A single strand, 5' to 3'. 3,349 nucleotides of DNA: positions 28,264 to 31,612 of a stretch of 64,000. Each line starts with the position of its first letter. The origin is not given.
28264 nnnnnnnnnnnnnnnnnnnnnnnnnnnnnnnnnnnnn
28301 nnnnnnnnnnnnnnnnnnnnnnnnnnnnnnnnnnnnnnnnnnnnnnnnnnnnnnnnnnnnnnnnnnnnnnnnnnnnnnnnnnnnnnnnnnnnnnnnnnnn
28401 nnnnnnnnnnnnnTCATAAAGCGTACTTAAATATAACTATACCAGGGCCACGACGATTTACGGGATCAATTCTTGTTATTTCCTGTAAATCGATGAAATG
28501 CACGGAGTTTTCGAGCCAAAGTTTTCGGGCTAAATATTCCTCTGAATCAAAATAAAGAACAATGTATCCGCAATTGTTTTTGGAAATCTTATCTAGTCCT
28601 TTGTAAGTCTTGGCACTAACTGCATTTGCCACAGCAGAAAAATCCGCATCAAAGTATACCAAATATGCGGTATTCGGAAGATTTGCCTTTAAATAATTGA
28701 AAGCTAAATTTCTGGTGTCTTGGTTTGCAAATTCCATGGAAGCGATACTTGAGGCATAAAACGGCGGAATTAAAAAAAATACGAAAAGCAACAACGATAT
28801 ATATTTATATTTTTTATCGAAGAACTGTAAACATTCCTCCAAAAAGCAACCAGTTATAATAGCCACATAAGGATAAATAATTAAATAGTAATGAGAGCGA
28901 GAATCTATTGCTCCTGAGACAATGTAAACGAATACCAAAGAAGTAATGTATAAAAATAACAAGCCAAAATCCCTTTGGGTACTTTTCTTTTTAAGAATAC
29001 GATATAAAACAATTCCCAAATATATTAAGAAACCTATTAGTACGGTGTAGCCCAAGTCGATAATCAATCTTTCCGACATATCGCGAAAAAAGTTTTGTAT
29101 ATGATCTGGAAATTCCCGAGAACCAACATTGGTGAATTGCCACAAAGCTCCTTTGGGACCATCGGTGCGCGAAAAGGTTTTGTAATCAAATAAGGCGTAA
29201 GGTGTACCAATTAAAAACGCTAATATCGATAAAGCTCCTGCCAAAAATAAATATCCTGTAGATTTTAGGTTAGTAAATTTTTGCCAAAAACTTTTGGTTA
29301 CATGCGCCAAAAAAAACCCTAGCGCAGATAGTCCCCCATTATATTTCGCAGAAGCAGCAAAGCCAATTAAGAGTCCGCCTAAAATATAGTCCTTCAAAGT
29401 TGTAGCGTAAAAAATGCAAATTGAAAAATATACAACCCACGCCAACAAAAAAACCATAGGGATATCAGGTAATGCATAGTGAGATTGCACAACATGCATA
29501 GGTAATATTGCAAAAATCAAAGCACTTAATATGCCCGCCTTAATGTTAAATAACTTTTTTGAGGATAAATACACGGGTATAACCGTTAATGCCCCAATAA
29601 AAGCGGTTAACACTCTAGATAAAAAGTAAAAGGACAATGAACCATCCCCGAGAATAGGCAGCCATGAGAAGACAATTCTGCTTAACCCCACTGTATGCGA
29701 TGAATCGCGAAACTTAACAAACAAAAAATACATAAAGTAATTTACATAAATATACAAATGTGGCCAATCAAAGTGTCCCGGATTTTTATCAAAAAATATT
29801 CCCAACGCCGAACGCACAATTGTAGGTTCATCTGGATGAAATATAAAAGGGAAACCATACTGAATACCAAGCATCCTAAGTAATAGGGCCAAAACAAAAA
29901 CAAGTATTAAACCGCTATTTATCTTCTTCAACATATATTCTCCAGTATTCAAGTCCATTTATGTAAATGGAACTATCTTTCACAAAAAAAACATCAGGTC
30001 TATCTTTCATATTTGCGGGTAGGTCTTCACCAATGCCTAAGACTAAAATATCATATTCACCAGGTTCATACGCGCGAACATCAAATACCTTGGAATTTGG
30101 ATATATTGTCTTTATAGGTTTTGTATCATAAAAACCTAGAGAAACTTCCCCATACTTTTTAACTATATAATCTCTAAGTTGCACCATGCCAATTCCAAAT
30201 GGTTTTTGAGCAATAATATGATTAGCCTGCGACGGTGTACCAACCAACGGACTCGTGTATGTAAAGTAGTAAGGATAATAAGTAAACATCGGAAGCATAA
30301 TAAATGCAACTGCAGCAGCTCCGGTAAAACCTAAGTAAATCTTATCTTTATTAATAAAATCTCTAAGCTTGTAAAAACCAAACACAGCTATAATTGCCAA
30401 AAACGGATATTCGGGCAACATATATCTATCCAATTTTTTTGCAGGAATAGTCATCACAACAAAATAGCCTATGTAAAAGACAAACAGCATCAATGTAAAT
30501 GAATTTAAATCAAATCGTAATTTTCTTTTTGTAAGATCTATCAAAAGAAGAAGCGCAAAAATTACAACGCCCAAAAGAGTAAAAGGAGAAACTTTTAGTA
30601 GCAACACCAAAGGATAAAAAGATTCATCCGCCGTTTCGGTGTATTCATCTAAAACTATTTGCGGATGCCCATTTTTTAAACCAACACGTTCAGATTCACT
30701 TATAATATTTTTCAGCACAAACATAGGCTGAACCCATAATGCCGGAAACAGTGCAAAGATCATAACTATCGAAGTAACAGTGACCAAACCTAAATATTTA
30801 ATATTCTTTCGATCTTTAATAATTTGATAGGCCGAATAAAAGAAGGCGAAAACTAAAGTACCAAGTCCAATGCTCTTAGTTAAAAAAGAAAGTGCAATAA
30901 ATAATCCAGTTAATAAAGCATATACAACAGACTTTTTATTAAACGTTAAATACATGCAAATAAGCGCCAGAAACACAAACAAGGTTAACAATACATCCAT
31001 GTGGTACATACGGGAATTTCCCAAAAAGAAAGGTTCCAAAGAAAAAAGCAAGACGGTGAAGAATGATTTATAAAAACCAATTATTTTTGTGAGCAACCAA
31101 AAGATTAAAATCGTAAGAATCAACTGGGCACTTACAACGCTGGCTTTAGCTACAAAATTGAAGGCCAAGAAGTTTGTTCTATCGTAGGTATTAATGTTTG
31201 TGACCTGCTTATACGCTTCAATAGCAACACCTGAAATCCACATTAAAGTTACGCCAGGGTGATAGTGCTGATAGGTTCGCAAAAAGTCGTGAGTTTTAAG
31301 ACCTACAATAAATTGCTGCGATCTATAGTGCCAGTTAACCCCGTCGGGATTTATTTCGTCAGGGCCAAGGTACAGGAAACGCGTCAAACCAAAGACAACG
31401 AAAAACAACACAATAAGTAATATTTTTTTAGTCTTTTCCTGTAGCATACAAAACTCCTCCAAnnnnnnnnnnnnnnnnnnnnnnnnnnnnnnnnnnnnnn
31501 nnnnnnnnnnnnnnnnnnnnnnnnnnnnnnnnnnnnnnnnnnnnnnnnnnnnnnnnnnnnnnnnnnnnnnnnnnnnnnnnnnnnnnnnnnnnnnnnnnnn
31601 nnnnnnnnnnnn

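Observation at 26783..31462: Tandem array of three GT-C membrane glycosyltransferase genes, two of them clear paralogs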

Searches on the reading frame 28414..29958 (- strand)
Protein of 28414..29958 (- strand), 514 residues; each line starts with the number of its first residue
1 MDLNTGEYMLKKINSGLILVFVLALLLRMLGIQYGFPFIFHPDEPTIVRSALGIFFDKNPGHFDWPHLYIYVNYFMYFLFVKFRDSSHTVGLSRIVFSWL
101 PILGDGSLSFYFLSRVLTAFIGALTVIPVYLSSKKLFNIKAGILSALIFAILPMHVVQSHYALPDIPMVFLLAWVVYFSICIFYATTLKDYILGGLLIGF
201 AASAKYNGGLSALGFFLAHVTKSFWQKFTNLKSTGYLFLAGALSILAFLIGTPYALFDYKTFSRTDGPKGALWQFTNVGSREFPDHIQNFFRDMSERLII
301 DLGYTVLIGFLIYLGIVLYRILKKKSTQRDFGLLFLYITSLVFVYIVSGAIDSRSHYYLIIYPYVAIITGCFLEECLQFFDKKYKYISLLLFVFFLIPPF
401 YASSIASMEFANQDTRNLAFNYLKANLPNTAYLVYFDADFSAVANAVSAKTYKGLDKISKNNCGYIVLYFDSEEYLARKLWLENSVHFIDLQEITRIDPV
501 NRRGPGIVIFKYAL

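Call 4: search_protein_families(library=pfam, proteins=[window:28414-29958:-], max_evalue=0.01)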
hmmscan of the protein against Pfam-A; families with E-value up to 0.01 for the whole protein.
window:28414-29958:- (514 aa): 2 families
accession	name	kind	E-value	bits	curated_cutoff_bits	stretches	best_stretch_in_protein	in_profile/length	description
PF13231.12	PMT_2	-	2.7e-11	44.4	26.1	1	115-247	25-155/160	Dolichyl-phosphate-mannose-protein mannosyltransferase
PF02366.24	PMT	-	4.9e-11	43.1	22.7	1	110-257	81-233/245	Dolichyl-phosphate-mannose-protein mannosyltransferase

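Call 18: search_protein_families(library=ncbifam, proteins=[window:28414-29958:-], max_evalue=0.01)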
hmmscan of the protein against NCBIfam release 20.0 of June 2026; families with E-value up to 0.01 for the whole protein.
window:28414-29958:- (514 aa): 1 family
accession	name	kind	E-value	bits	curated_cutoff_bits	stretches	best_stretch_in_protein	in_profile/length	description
TIGR04154.1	archaeo_STT3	subfamily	9.3e-06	24.3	450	1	112-263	96-265/831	oligosaccharyl transferase, archaeosortase A system-associated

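Call 45: find_homologous_proteins(query=window:28414-29934:-)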
Query window:28414-29934:- (506 aa): 327 proteins with E <= 0.001 among 8000 candidates; the best 120 are listed.
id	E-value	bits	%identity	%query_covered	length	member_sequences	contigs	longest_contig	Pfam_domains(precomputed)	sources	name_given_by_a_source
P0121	0.0e+0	1124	100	100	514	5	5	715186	PF02366.25,PF13231.13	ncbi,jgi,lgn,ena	-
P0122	1.2e-164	567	51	100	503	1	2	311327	PF02366.25,PF13231.13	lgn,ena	-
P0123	8.3e-141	488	46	100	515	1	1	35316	PF02366.25,PF02516.21,PF13231.13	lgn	-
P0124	4.5e-138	479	48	99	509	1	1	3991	PF13231.13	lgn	-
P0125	1.6e-135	471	46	99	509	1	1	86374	PF02366.25,PF13231.13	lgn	-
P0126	8.6e-135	469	47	95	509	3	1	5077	PF02366.25,PF13231.13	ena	-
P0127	2.6e-132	460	45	95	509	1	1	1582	PF13231.13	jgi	jgi:hypothetical protein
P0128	3.2e-131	457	46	99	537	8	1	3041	PF02366.25,PF02516.21,PF13231.13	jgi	-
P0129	3.8e-131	456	47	99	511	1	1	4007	PF02366.25,PF13231.13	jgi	jgi:hypothetical protein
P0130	1.2e-130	455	45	99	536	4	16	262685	PF02366.25,PF02516.21,PF13231.13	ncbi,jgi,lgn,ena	-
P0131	1.0e-129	452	46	99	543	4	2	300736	PF02366.25,PF13231.13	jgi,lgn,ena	jgi:hypothetical protein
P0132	5.0e-129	449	46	99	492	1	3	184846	PF02366.25,PF13231.13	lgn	-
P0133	1.5e-127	445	45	99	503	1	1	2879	PF02366.25,PF02516.21,PF13231.13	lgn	-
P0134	2.8e-126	440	47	92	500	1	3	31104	PF13231.13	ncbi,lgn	-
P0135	1.6e-125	438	45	95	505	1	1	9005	PF02366.25,PF13231.13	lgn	-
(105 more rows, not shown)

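Call 49: search_solved_structures(query=A2, max_evalue=1, show_alignments=2)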
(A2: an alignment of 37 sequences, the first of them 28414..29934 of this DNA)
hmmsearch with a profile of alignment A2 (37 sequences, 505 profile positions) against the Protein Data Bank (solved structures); distinct sequences matched with E-value up to 1: 1.
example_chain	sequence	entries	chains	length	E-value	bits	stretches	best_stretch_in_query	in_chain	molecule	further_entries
6p25_A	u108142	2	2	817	1.9e-12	50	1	103-251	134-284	Dolichyl-phosphate-mannose--protein mannosyltransferase 1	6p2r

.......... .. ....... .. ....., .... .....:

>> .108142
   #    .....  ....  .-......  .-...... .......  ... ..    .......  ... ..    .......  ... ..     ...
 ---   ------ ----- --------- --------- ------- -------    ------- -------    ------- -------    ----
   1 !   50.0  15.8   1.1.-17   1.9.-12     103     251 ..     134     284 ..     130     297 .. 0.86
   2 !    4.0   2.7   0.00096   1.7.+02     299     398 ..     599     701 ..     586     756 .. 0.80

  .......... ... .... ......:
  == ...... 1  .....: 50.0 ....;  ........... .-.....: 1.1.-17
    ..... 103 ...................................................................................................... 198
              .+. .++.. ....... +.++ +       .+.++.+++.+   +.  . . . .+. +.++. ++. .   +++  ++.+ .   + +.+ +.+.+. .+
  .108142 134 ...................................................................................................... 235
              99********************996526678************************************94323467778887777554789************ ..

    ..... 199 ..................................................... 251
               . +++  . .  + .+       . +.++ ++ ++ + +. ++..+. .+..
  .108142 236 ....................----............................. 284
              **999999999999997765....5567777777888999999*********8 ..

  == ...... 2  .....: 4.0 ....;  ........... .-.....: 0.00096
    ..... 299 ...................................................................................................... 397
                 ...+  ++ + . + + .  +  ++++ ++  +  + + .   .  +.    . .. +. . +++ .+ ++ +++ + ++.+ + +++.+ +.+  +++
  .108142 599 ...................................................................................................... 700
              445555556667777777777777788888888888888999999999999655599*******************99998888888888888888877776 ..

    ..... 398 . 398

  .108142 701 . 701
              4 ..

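Call 57: predict_structure(alignment_id=A2)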
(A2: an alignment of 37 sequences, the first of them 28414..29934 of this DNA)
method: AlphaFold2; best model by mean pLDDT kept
length: 506 residues; sequences in the alignment: 37
mean_pLDDT: 89.0   pTM: 0.89
mean pLDDT of the five models: 89.0, 86.8, 86.4, 85.9, 84.6
residues with pLDDT >= 90: 329; 70-90: 132; 50-70: 39; < 50: 6
segments of 3 or more residues with pLDDT < 50: none
pLDDT, mean of each block of 10 residues (from residue 1): 74 98 87 86 82 68 92 91 88 85 95 98 97 98 97 94 98 93 97 91 94 84 85 95 75 54 56 85 94 95 97 94 96 95 89 98 97 91 95 96 91 94 90 90 90 91 83 67 91 91 92
secondary structure, 60 per line:
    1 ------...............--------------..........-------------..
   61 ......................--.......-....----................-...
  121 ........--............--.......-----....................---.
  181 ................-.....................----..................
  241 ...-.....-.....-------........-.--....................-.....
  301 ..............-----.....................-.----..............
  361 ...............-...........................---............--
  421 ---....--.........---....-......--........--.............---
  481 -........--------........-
elements in order: H7-21 H36-45 H59-82 H85-91 H93-96 H101-116 H118-128 H131-142 H145-151 H157-176 H180-196 H198-218 H223-243 H245-249 H251-255 H263-270 H275-294 H296-314 H320-340 H347-375 H377-403 H407-418 E424-427 H430-438 E442-445 H447-452 E455-462 H465-477 E482-489 E498-505

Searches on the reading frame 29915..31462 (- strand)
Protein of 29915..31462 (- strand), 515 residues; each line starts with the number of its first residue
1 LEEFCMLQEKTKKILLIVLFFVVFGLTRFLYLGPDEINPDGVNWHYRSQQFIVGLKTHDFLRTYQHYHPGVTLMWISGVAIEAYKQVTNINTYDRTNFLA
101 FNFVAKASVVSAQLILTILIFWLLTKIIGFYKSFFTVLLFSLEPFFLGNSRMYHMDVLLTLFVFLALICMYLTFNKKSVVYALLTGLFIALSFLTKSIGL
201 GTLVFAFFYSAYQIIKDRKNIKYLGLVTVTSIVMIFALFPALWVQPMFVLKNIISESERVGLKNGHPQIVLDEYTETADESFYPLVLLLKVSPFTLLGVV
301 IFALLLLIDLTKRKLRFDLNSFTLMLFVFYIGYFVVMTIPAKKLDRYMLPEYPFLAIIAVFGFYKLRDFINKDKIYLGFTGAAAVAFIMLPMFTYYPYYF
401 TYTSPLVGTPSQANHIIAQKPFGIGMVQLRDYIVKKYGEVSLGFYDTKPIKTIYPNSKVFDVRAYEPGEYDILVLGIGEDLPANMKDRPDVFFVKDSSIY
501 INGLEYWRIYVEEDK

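Call 4: search_protein_families(library=pfam, proteins=[window:29915-31462:-], max_evalue=0.01)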
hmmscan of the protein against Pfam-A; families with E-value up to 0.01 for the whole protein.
window:29915-31462:- (515 aa): 2 families
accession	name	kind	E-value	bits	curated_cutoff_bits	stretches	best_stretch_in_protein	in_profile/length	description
PF13231.12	PMT_2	-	5.7e-08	33.6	26.1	1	107-234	22-155/160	Dolichyl-phosphate-mannose-protein mannosyltransferase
PF02366.24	PMT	-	2.6e-05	24.3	22.7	1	102-244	82-227/245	Dolichyl-phosphate-mannose-protein mannosyltransferase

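Call 18: search_protein_families(library=ncbifam, proteins=[window:29915-31462:-], max_evalue=0.01)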
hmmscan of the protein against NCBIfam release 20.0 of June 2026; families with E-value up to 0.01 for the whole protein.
window:29915-31462:- (515 aa): 1 family
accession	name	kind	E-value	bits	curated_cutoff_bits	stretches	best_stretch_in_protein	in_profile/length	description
TIGR03663.1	TIGR03663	subfamily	0.00088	18.4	126.25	1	115-223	82-188/435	flippase activity-associated protein Agl23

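Call 52: find_homologous_proteins(query=window:29915-31447:-)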
Query window:29915-31447:- (510 aa): 288 proteins with E <= 0.001 among 8000 candidates; the best 120 are listed.
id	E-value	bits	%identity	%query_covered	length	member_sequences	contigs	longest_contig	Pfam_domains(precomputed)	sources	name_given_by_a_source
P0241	0.0e+0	1125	100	100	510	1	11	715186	PF13231.13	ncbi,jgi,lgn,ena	-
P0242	6.2e-212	723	64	100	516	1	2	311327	PF13231.13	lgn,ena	-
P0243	1.0e-167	577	55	99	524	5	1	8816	PF02366.25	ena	-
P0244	1.2e-167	577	55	99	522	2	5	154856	PF02366.25,PF13231.13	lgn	-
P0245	4.1e-167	575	56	99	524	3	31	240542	PF13231.13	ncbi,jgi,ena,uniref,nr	ncbi:hypothetical protein A2380_01165 [candidate division WWE3 bacterium RIFOXYB1_FULL_43_24]|uniref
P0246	1.1e-165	570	54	99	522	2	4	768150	PF02366.25,PF13231.13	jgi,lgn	-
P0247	1.5e-165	570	54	99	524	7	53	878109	PF13231.13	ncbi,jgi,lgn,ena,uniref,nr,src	ncbi:TPA: hypothetical protein DHW62_00850 [candidate division WWE3 bacterium]|uniref:Uncharacterize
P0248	3.8e-164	565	53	99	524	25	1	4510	-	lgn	-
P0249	7.0e-162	558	53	99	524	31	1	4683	PF02366.25,PF13231.13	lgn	-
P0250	1.0e-161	557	51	100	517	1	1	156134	PF13231.13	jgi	jgi:hypothetical protein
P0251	1.6e-160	554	52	98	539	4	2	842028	PF02366.25,PF13231.13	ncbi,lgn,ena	-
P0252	3.6e-160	552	51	99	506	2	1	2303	PF13231.13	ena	-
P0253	3.6e-160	552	52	99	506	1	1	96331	PF13231.13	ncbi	ncbi:ArnT family glycosyltransferase [Patescibacteria group bacterium]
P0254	7.0e-160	551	53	98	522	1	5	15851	-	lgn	-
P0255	7.6e-159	548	51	99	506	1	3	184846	PF13231.13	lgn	-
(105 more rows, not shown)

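Call 55: find_encoding_contigs(protein=P0241, flank=1000, max_places=4)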
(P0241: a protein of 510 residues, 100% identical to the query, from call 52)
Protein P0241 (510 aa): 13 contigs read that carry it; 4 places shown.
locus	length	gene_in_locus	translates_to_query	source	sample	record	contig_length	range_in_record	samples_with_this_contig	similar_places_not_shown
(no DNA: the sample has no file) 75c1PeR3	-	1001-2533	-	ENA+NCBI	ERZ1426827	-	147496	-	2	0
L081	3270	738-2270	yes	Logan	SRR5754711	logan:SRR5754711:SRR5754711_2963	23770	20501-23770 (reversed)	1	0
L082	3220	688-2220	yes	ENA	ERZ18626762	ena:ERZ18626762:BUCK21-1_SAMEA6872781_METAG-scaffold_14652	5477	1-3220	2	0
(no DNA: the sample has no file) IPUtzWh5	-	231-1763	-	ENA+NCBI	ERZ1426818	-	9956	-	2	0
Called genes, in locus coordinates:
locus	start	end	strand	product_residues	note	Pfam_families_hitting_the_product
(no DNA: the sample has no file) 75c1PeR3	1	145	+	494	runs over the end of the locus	PF01943:Polysacc_synt, PF13440:Polysacc_synt_3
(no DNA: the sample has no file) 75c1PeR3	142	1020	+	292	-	PF03706:LPG_synthase_TM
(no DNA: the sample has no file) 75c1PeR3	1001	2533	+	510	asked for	PF13231:PMT_2 (weak)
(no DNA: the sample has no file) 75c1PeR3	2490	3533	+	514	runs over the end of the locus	PF02366:PMT, PF13231:PMT_2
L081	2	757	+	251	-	?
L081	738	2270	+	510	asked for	PF13231:PMT_2 (weak)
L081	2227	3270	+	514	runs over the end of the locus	PF02366:PMT, PF13231:PMT_2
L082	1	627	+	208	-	?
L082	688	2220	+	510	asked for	PF13231:PMT_2 (weak)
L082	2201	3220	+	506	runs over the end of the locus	PF02366:PMT, PF13231:PMT_2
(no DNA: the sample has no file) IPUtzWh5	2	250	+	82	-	?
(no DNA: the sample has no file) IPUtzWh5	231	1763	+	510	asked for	PF13231:PMT_2 (weak)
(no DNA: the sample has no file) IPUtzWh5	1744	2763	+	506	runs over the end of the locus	PF02366:PMT, PF13231:PMT_2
